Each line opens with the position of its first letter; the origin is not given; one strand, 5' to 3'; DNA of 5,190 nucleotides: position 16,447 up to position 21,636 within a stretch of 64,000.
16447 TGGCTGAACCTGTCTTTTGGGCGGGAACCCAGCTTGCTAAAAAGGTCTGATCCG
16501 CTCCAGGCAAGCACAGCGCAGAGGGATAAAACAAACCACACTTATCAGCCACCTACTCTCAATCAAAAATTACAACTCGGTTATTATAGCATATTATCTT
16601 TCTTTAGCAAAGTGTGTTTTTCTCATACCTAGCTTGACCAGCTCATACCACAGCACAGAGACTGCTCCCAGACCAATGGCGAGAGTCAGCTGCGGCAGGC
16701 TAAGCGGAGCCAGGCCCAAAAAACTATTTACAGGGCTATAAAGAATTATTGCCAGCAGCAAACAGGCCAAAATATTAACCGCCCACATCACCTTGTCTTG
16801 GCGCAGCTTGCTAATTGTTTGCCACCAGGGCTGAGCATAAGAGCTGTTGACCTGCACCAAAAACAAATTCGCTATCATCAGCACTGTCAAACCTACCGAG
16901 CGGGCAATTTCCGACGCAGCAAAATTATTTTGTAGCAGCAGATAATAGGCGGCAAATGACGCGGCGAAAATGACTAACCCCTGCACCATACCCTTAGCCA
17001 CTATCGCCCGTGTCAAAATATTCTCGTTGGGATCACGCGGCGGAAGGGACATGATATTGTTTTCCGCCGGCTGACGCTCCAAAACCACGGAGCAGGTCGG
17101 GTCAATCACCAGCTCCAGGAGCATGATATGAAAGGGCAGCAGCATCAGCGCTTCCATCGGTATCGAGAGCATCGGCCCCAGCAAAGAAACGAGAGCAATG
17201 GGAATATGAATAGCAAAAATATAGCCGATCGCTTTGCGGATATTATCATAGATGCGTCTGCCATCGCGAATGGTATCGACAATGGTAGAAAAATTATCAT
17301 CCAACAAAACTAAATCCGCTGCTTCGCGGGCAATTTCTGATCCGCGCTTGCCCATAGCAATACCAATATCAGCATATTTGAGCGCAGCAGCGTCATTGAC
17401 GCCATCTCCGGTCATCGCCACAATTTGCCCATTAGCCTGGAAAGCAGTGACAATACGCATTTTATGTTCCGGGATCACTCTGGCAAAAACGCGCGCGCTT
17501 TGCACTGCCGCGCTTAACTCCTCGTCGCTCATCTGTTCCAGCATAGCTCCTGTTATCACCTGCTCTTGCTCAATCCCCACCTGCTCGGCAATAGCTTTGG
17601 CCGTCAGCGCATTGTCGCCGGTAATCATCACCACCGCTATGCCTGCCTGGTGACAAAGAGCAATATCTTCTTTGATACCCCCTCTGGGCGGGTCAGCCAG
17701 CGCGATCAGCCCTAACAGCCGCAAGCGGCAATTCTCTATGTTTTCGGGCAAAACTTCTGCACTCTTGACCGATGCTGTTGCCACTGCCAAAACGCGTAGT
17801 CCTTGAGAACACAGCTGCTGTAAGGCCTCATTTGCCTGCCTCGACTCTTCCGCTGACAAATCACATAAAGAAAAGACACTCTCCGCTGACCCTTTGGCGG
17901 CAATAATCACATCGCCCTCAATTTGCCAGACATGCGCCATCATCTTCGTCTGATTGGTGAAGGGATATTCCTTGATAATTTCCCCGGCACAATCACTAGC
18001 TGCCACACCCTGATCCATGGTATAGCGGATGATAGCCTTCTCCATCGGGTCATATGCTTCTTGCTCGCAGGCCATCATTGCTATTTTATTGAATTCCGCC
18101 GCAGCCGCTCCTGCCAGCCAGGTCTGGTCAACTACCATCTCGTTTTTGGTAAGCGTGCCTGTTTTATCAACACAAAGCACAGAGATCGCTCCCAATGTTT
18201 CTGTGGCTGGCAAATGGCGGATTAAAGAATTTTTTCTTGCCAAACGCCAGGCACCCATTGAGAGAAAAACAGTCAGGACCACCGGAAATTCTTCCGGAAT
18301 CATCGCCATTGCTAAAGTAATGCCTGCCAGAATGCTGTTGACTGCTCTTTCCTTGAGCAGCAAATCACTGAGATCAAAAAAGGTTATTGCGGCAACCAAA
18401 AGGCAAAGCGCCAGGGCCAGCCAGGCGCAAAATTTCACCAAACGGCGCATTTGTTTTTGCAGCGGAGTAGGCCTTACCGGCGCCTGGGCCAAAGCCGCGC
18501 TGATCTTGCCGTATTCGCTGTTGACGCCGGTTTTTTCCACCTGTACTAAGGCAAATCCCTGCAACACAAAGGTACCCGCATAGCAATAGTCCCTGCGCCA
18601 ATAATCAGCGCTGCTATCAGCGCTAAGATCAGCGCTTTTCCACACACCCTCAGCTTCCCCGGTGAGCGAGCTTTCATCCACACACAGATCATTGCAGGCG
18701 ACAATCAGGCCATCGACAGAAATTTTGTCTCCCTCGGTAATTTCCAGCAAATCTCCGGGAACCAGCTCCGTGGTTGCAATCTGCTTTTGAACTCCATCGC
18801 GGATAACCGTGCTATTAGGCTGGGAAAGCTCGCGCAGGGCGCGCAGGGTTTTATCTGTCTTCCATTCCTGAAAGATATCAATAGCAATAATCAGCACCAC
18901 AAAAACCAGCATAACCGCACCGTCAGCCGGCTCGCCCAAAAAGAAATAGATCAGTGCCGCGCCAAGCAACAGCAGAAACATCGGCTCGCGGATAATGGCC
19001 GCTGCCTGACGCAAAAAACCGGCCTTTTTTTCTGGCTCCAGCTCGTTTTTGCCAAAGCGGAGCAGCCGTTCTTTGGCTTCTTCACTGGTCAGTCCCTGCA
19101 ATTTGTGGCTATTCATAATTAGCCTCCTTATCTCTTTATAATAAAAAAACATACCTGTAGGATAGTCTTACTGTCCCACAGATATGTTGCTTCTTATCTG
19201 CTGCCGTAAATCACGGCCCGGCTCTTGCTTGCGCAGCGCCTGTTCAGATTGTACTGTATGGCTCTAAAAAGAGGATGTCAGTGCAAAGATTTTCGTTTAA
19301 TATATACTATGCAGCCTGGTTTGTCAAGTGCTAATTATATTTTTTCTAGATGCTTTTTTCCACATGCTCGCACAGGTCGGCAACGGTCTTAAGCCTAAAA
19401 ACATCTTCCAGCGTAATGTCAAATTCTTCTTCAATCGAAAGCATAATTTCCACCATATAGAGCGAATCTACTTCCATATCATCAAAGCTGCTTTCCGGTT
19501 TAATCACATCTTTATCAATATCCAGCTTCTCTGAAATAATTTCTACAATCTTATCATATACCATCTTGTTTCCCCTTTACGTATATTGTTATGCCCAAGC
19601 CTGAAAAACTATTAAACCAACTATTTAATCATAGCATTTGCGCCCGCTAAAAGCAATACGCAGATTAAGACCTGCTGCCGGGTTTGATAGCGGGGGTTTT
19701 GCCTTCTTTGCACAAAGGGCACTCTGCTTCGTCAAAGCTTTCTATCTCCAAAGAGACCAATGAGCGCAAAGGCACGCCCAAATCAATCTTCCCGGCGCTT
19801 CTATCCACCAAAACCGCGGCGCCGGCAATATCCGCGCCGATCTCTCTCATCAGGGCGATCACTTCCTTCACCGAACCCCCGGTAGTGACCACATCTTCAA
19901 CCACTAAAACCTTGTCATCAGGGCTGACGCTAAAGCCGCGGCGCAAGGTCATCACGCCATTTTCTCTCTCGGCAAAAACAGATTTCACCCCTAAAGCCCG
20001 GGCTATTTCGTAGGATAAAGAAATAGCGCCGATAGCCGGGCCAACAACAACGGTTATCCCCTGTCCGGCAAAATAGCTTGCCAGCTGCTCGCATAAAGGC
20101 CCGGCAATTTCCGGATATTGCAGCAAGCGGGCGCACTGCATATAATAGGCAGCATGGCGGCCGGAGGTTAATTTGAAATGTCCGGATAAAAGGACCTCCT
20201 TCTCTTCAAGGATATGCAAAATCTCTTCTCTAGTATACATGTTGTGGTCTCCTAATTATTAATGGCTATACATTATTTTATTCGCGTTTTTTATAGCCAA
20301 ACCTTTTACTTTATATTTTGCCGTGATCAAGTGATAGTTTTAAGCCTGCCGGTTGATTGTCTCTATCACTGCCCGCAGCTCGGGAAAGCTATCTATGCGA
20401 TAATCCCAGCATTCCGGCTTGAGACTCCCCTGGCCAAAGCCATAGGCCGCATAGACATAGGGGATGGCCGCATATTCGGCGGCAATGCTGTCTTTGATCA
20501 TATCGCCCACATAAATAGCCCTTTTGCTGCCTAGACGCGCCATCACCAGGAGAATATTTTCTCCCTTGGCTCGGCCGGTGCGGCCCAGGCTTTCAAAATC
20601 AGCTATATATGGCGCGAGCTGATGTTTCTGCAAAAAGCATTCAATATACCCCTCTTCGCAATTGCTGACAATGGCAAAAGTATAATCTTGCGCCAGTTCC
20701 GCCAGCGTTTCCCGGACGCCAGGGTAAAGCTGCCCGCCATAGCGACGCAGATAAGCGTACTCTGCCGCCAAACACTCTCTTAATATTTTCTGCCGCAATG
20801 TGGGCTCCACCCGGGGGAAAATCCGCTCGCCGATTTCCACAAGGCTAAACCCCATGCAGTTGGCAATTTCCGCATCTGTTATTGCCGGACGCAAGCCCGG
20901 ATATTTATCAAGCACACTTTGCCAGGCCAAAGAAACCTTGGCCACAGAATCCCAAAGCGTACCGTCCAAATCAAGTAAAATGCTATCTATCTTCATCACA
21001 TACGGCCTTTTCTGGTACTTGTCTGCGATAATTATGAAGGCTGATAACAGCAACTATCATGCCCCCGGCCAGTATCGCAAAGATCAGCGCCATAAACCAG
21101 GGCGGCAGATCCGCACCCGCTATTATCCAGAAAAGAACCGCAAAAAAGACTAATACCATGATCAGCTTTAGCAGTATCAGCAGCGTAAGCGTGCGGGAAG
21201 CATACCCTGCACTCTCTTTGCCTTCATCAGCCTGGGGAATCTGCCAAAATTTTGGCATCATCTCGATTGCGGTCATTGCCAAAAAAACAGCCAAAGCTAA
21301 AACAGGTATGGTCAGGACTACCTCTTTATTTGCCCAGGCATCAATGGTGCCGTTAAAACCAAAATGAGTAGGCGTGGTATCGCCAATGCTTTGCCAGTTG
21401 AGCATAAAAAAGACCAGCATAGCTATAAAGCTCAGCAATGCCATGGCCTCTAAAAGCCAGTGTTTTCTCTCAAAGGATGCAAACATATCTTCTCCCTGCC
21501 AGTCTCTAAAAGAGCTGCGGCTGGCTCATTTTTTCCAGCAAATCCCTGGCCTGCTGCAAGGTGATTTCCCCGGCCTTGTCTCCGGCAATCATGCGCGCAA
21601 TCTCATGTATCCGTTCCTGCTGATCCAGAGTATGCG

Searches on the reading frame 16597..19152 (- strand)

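Call 51: search_protein_families(library=pfam, proteins=[window:16597-19152:-], max_evalue=0.00001)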
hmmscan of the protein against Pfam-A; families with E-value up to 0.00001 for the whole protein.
window:16597-19152:- (852 aa): 5 families
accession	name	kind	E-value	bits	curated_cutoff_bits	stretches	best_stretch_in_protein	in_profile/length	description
PF00122.25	E1-E2_ATPase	-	4.4e-47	160.4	28.1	1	108-307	1-181/181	E1-E2 ATPase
PF00689.26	Cation_ATPase_C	-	1.1e-32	113.6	27.3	1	669-841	2-174/175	Cation transporting ATPase, C-terminus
PF00702.32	Hydrolase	-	3.6e-20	73.6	26.4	1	324-595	2-191/191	haloacid dehalogenase-like hydrolase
PF00690.31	Cation_ATPase_N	-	3.3e-12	46.3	20.4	1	15-68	15-68/69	Cation transporter/ATPase, N-terminus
PF13246.12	Cation_ATPase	-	4.1e-06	27.2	21.7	1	368-431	22-89/91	Cation transport ATPase (P-type)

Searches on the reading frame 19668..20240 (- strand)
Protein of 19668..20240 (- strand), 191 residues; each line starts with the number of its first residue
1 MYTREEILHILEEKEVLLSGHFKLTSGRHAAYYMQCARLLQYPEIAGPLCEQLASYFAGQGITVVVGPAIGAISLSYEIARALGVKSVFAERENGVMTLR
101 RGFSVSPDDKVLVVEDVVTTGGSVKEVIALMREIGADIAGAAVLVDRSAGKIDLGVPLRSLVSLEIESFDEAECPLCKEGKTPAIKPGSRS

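Call 51: search_protein_families(library=pfam, proteins=[window:19668-20240:-], max_evalue=0.00001)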
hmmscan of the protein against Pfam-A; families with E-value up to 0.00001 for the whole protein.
window:19668-20240:- (191 aa): 1 family
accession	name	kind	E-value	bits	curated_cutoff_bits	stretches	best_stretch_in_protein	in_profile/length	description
PF00156.33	Pribosyltran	-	5.2e-15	55.5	26.3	1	50-153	19-132/158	Phosphoribosyl transferase domain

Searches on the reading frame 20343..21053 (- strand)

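Call 51: search_protein_families(library=pfam, proteins=[window:20343-21053:-], max_evalue=0.00001)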
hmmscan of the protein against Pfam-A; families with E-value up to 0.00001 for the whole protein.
window:20343-21053:- (237 aa): 2 families
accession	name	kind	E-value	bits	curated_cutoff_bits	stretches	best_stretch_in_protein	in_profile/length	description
PF13419.12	HAD_2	-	9.3e-20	71.9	23.8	1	25-200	1-176/178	Haloacid dehalogenase-like hydrolase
PF00702.32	Hydrolase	-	4.2e-12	47.3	26.4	1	22-195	1-190/191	haloacid dehalogenase-like hydrolase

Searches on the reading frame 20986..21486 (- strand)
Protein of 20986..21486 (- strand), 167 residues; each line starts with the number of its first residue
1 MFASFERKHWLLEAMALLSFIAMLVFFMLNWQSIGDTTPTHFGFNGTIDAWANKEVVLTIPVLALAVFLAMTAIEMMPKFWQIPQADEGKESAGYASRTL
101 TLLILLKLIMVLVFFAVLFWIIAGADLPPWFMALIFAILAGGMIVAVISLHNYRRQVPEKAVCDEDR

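Call 51: search_protein_families(library=pfam, proteins=[window:20986-21486:-], max_evalue=0.00001)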
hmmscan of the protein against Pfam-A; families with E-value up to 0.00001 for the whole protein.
window:20986-21486:- (167 aa): 1 family
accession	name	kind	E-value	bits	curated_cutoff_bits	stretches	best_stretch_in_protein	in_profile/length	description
PF07853.16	DUF1648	-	3.2e-12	46.4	28.7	1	20-64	3-48/49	Domain of unknown function (DUF1648)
